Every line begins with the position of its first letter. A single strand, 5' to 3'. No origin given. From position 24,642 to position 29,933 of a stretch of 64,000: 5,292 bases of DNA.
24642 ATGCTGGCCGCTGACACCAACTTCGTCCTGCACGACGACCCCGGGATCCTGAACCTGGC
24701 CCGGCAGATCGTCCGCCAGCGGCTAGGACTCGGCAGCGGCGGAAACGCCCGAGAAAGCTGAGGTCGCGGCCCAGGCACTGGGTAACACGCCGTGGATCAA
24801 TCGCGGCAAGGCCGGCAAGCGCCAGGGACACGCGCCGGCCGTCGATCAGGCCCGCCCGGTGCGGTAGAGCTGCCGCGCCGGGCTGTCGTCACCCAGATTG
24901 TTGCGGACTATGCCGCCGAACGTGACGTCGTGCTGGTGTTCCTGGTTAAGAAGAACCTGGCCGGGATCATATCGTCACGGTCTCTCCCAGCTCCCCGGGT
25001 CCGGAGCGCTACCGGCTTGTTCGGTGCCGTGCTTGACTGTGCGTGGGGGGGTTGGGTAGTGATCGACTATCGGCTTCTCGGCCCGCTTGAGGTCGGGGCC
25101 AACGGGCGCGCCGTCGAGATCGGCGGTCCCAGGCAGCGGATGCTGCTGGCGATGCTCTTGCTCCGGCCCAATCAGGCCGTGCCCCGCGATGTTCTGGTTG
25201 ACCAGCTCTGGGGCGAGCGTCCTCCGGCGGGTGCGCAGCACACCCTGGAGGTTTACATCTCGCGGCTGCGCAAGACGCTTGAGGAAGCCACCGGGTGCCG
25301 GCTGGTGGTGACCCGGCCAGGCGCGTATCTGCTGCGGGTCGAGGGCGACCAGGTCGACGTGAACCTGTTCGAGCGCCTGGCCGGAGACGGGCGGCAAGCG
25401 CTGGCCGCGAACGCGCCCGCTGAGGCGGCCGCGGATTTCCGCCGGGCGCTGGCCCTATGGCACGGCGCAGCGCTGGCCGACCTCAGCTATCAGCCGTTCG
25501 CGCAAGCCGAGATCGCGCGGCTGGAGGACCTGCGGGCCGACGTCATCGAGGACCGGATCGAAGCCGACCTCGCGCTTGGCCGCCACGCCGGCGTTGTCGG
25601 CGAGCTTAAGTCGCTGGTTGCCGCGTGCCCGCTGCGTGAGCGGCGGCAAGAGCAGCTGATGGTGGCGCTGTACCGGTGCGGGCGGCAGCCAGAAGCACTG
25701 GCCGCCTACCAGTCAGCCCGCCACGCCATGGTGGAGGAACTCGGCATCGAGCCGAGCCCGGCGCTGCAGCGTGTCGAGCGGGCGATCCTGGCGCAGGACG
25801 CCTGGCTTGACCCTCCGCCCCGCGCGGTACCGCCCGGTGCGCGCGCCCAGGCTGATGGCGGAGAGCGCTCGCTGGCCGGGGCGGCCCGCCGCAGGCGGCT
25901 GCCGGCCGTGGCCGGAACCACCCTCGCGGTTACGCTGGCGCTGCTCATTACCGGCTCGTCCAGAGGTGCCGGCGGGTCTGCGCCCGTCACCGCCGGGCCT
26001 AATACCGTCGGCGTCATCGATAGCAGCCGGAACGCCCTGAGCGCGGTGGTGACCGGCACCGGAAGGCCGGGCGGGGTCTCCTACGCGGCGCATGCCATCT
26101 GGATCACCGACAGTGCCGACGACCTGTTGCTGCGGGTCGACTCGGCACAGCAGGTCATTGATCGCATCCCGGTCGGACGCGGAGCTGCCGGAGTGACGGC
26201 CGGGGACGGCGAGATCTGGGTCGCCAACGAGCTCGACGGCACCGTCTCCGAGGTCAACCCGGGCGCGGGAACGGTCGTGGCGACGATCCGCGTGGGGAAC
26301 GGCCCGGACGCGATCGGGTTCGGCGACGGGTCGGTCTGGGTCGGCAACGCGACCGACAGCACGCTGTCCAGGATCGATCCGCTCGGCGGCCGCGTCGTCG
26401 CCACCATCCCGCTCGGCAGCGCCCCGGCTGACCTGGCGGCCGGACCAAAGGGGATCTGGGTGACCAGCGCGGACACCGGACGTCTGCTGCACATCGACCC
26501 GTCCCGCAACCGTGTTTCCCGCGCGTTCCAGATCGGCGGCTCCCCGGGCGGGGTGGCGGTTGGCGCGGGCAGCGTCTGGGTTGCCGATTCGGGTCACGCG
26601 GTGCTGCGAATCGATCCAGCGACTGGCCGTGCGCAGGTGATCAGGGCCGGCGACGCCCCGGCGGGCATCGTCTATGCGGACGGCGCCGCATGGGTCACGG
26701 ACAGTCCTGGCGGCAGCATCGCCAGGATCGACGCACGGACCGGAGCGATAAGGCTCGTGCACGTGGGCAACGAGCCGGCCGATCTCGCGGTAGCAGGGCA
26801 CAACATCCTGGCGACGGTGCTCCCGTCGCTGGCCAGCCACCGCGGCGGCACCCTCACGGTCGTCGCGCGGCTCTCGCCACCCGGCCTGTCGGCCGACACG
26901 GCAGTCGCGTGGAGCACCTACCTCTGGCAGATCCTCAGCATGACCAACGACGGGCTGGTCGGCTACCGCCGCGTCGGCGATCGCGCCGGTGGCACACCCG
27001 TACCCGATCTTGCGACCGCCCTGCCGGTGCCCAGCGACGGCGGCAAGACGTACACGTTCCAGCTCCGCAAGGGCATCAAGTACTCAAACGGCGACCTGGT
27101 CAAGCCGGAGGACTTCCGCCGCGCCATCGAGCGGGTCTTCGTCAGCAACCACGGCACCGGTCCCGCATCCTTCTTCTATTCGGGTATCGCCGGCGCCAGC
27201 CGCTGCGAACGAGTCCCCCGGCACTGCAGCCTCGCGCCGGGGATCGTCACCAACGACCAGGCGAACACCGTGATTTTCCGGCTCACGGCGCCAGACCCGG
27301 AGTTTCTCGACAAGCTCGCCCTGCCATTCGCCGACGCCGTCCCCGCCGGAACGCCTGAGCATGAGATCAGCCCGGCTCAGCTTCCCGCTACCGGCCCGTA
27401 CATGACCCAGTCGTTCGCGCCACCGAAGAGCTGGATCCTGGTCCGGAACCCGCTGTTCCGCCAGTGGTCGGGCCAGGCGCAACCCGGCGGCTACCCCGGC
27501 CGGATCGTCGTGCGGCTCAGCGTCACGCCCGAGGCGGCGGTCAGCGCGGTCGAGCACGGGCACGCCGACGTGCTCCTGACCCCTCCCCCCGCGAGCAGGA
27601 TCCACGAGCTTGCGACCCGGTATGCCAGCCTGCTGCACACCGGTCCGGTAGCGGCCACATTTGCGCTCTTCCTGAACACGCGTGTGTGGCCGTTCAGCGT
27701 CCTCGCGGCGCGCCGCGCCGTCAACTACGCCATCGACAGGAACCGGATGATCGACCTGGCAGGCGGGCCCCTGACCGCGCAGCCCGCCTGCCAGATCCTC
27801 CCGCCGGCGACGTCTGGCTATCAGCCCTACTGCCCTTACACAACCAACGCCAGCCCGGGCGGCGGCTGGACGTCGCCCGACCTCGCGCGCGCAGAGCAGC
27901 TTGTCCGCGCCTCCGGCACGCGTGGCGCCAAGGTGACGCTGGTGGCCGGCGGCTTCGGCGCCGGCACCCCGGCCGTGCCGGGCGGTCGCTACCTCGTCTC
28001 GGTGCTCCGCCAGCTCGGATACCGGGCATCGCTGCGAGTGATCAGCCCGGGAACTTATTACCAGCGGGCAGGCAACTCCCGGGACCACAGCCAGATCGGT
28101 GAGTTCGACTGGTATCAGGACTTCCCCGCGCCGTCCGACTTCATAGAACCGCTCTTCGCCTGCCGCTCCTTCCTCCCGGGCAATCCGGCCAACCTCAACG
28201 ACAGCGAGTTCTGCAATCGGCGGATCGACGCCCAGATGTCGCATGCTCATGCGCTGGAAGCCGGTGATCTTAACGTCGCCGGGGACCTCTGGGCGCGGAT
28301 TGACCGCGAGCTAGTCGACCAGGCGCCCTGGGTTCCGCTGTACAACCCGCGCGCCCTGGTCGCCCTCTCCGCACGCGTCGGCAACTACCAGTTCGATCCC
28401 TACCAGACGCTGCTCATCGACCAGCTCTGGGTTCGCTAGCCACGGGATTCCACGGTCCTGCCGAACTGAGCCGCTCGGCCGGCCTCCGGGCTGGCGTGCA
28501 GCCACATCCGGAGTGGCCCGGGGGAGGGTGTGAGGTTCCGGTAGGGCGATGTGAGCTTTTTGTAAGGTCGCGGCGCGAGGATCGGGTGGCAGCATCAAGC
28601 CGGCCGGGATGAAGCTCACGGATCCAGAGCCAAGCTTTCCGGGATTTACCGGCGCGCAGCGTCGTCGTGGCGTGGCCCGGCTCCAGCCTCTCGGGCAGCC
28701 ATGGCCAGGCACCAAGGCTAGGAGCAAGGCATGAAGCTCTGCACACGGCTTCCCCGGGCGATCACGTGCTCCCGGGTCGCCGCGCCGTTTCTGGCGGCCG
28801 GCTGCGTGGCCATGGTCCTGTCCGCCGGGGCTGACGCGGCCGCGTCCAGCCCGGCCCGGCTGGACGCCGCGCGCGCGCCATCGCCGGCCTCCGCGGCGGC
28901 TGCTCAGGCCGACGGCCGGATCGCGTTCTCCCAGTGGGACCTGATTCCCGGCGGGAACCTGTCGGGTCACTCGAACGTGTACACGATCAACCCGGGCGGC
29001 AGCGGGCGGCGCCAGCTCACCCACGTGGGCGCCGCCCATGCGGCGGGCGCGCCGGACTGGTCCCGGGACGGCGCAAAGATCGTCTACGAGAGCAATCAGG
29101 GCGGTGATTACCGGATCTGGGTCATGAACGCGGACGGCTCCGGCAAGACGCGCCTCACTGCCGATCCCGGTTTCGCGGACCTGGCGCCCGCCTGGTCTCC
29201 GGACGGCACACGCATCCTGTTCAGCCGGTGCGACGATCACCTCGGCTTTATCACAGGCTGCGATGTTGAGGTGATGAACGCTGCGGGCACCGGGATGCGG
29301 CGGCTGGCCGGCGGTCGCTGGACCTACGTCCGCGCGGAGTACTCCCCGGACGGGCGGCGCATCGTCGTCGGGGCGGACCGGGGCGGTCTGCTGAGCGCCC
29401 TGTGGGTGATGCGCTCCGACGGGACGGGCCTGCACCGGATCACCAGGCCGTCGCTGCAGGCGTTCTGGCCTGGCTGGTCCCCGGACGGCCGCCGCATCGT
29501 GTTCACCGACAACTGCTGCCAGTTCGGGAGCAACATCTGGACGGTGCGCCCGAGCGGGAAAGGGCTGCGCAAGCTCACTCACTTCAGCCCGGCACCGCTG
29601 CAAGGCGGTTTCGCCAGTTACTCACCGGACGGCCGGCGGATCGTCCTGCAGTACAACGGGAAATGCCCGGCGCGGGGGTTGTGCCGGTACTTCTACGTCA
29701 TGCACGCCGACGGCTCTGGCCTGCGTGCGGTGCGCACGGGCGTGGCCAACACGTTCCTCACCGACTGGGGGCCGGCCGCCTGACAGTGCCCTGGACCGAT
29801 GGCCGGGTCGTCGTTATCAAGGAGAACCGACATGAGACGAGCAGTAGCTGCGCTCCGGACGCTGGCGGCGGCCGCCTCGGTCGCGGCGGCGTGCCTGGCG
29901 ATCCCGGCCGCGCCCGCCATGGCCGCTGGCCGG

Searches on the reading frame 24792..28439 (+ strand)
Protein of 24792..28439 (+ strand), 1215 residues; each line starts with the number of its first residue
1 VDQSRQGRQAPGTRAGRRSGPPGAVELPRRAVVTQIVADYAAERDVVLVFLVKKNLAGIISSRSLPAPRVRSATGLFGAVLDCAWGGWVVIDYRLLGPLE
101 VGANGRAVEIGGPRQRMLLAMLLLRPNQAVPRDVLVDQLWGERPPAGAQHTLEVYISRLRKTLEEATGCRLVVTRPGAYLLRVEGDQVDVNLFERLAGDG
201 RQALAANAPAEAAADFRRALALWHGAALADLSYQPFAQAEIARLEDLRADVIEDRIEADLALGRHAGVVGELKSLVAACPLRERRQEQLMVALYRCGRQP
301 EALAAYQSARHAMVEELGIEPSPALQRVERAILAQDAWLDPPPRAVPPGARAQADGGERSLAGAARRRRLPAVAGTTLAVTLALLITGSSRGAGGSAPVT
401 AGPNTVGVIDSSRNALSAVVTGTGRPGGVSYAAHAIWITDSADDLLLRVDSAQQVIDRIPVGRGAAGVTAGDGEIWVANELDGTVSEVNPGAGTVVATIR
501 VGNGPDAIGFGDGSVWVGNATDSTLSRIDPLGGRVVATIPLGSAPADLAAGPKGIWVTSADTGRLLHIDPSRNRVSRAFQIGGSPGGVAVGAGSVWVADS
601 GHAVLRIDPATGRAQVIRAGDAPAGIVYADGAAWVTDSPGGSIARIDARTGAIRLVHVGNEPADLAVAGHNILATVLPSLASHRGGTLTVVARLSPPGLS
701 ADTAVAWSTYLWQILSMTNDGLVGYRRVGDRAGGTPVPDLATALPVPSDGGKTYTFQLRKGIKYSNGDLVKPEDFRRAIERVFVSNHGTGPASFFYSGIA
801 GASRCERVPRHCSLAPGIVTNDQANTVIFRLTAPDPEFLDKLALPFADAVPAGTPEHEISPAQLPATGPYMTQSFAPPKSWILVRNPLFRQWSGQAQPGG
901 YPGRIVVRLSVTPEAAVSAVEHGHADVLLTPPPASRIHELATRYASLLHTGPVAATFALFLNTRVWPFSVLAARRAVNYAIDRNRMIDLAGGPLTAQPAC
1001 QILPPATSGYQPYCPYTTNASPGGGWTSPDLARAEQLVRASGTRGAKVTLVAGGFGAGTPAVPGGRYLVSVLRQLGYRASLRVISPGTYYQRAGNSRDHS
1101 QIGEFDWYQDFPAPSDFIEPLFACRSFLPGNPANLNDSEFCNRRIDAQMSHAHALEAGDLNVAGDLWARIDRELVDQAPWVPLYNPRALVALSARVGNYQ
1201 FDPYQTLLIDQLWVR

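Call 8: search_protein_families(library=pfam, proteins=[window:24792-28439:+], max_evalue=0.01)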
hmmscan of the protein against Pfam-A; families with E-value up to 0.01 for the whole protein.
window:24792-28439:+ (1215 aa): 8 families
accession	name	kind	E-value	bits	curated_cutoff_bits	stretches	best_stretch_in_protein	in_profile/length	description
PF00496.27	SBP_bac_5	-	2.2e-49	169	32.4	1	735-1125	1-364/368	Bacterial extracellular solute-binding proteins, family 5 Middle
PF03704.23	BTAD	-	3.7e-47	160.8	22.1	1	188-333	1-146/146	Bacterial transcriptional activator domain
PF00486.34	Trans_reg_C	-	1.6e-12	47.8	26.2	1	113-176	8-71/77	Transcriptional regulatory protein, C terminal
PF24684.1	Vgb_lyase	-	1.8e-10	40.6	50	1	463-655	13-215/290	Virginiamycin B lyase family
PF21959.2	DUF6923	-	5.5e-09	36.6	27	2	562-662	108-207/234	Repeat of unknown function (DUF6923)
PF21783.3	YNCE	-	1.8e-05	24.7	27.1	1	473-572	40-140/339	YNCE-like beta-propeller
PF01436.27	NHL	-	0.00029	21.2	20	0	584-602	3-22/28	NHL repeat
PF16819.11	DUF5074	-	0.0023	17.5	27.2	0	553-616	154-220/353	Domain of unknown function (DUF5074)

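Call 9: search_protein_families(library=ncbifam, proteins=[window:24792-28439:+], max_evalue=0.01)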
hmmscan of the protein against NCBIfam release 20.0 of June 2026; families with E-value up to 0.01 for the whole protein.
window:24792-28439:+ (1215 aa): 21 families
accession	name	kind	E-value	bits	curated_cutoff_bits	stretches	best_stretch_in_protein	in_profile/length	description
NF053617.1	SARPRegAfsRStmc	equivalog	3.8e-57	194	1430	1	92-348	30-281/986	SARP-family global regulator AfsR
NF041231.1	BagI_FevR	exception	8.3e-48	163.3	500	1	105-357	5-258/315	AfsR/SARP family transcriptional regulator BagI/FevR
TIGR02276.1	beta_rpt_yvtn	repeat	2.3e-14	53.1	27.85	2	513-549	4-40/42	beta-propeller repeat protein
NF043070.1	DppA_dipep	equivalog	3.8e-14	52.2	1005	1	682-1206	25-526/535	dipeptide ABC transporter periplasmic-binding protein DppA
NF011689.0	PRK15109.1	equivalog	1.5e-12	47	560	1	737-1189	80-513/547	ABC transporter substrate-binding protein SapA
TIGR03866.1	PQQ_ABC_repeats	subfamily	1.9e-12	46.9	287.3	2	470-599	8-142/310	PQQ-dependent catabolism-associated beta-propeller protein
TIGR02294.1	nickel_nikA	equivalog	7.2e-10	38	393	1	716-783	33-94/501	nickel ABC transporter substrate-binding protein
NF045468.1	Opp5A_nikA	equivalog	3.6e-08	32.3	600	1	824-988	121-275/488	nickel ABC transporter substrate-binding protein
NF011942.0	PRK15413.1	equivalog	6.6e-08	31.7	594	1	959-1199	271-496/512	glutathione ABC transporter substrate-binding protein GsiB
NF045467.1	Opp4A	equivalog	1.3e-07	30.3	650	1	682-802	31-142/556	oligopeptide ABC transporter substrate-binding protein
TIGR02154.1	PhoB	equivalog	5.3e-06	25.9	296.2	1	102-175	147-218/226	phosphate regulon transcriptional regulator PhoB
NF053768.1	CIS12_fam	equivalog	0.00017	20.4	860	0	542-671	43-179/715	CIS12 family contractile injection system protein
NF040689.1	MtrAB_MtrA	equivalog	0.00041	19.8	300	1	113-174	149-210/219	MtrAB system response regulator MtrA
NF007546.0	PRK10161.1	equivalog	0.00076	19.1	471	1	112-177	156-220/229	phosphate response regulator transcription factor PhoB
NF045944.1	ResRegRpaBCyano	equivalog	0.00079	18.9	330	1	117-175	160-220/229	response regulator transcription factor RpaB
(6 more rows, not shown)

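Call 37: search_protein_families(library=padloc, proteins=[window:24792-28439:+], max_evalue=0.01)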
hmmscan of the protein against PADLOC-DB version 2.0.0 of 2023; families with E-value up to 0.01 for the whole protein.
window:24792-28439:+ (1215 aa): 1 family
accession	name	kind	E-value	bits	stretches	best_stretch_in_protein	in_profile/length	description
PDLC01171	TPR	-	3.9e-05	20.8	1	93-163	382-450/504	TPR repeats containing protein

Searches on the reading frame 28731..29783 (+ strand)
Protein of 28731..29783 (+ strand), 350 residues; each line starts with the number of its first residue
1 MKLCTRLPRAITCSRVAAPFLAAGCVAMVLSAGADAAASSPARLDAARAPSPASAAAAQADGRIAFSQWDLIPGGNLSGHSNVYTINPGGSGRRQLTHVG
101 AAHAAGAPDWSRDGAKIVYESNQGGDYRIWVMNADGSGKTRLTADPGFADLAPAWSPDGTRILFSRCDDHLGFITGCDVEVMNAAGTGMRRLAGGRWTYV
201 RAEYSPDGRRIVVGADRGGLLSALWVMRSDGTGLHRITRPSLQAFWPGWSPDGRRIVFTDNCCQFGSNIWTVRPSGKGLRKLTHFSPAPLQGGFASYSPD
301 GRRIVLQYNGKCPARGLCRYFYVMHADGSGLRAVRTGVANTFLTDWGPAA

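Call 8: search_protein_families(library=pfam, proteins=[window:28731-29783:+], max_evalue=0.01)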
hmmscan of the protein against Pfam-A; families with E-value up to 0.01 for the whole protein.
window:28731-29783:+ (350 aa): 3 families
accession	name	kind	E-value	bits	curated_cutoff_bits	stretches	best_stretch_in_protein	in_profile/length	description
PF07676.18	PD40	-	3e-22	78.4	20.9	3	140-166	2-27/38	WD40-like Beta Propeller Repeat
PF00930.27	DPPIV_N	-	0.00023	20.5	22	0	152-169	105-122/354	Dipeptidyl peptidase IV (DPP IV) N-terminal region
PF25174.1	Beta-prop_THOC3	-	0.0024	17.4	305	0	128-220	27-153/272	THOC3 beta-propeller domain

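Call 9: search_protein_families(library=ncbifam, proteins=[window:28731-29783:+], max_evalue=0.01)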
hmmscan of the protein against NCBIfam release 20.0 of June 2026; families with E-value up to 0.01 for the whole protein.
window:28731-29783:+ (350 aa): 5 families
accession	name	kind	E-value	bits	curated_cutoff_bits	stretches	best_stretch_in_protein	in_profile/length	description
TIGR02800.1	propeller_TolB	equivalog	1e-32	113.7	343.15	2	151-332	238-403/418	Tol-Pal system beta propeller repeat protein TolB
NF033523.0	lasso_peptidase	equivalog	2.5e-18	66.2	400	2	94-166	80-150/638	Atxe2 family lasso peptide isopeptidase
NF053518.1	DipepPtdsDpp5Prph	equivalog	5.9e-17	61.4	900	2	78-164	39-122/655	dipeptidyl-peptidase Dpp5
NF002183.0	PRK01029.1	equivalog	1e-13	51.1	405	2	99-165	277-344/429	Tol-Pal system protein TolB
NF052339.1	hydrazine_alpha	equivalog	0.0052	14.7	800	0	106-149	106-151/804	hydrazine synthase subunit alpha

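Call 37: search_protein_families(library=padloc, proteins=[window:28731-29783:+], max_evalue=0.01)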
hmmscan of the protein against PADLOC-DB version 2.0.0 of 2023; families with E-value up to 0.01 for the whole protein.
window:28731-29783:+ (350 aa): 0 families
